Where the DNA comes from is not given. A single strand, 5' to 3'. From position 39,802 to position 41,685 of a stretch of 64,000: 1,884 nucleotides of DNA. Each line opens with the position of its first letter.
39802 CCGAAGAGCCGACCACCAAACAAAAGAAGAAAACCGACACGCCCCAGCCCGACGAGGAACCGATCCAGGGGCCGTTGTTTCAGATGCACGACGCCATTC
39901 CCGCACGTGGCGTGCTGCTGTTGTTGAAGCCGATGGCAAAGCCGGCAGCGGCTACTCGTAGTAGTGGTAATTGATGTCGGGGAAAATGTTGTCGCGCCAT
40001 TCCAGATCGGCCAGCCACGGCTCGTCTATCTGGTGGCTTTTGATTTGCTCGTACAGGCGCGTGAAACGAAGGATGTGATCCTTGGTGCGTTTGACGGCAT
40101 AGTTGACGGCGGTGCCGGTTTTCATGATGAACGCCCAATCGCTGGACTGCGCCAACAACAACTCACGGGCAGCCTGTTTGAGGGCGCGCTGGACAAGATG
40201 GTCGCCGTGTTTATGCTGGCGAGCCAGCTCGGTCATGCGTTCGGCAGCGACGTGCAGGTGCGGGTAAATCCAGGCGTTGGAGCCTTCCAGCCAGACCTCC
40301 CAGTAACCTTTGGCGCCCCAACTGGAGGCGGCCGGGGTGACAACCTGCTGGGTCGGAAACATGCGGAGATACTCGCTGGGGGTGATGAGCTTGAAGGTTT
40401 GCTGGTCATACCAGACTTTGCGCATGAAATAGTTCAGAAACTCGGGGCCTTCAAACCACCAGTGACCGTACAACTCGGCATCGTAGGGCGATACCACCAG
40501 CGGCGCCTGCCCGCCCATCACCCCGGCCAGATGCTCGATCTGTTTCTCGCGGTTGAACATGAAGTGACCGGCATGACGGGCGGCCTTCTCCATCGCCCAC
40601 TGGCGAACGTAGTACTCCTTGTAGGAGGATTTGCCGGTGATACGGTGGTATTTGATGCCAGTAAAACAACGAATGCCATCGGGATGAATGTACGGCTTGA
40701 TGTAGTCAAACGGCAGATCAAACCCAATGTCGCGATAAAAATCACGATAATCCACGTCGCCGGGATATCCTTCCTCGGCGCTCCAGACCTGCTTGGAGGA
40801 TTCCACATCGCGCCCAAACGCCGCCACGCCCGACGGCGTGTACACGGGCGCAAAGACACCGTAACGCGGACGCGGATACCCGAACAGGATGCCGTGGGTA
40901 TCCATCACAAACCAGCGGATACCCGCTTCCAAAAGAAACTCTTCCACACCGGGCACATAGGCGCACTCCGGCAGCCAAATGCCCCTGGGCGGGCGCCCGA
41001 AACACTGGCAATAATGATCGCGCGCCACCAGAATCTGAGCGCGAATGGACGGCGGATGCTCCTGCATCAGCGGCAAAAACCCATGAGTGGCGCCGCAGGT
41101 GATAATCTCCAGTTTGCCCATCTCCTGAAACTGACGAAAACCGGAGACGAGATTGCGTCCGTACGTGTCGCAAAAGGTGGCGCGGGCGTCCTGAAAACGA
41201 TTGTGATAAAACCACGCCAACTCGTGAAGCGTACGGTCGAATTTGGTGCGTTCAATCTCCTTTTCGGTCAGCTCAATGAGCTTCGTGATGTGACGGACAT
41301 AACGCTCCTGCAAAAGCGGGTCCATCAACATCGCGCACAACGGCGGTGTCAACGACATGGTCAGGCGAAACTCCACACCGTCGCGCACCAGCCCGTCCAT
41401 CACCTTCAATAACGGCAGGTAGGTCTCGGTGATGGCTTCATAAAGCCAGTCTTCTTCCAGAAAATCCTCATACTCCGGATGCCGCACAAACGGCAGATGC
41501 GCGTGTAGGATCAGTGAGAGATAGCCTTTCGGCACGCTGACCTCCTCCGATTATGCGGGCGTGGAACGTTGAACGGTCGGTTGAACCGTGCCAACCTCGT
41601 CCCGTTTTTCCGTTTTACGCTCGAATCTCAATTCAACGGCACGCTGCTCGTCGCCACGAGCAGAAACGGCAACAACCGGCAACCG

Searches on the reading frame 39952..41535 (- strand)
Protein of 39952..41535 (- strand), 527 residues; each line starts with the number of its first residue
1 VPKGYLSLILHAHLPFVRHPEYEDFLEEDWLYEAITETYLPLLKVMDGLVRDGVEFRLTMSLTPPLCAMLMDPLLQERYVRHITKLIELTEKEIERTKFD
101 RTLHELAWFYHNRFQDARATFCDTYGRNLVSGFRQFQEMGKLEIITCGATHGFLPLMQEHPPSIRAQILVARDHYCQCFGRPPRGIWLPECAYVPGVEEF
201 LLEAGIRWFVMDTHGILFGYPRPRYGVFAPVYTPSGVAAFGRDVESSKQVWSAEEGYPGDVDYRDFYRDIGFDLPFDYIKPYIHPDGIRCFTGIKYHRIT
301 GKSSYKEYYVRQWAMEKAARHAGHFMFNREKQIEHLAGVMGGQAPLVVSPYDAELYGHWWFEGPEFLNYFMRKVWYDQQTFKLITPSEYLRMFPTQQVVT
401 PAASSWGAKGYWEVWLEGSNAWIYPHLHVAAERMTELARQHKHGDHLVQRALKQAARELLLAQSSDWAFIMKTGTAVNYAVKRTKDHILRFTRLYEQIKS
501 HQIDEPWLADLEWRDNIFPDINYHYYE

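Call 3: search_protein_families(library=padloc, proteins=[window:39952-41535:-])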
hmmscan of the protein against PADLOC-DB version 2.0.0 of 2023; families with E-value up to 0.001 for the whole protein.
window:39952-41535:- (527 aa): 0 families

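Call 4: search_protein_families(library=pfam, proteins=[window:39952-41535:-])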
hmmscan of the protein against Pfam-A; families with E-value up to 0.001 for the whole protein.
window:39952-41535:- (527 aa): 2 families
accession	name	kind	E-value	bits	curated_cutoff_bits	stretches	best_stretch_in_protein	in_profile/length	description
PF09210.16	BE_C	-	4.2e-41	139.9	25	1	426-526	1-101/101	1,4-alpha-glucan branching enzyme, C-terminal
PF03065.20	Glyco_hydro_57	-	5e-40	138.1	21.2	1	8-329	2-276/291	Glycosyl hydrolase family 57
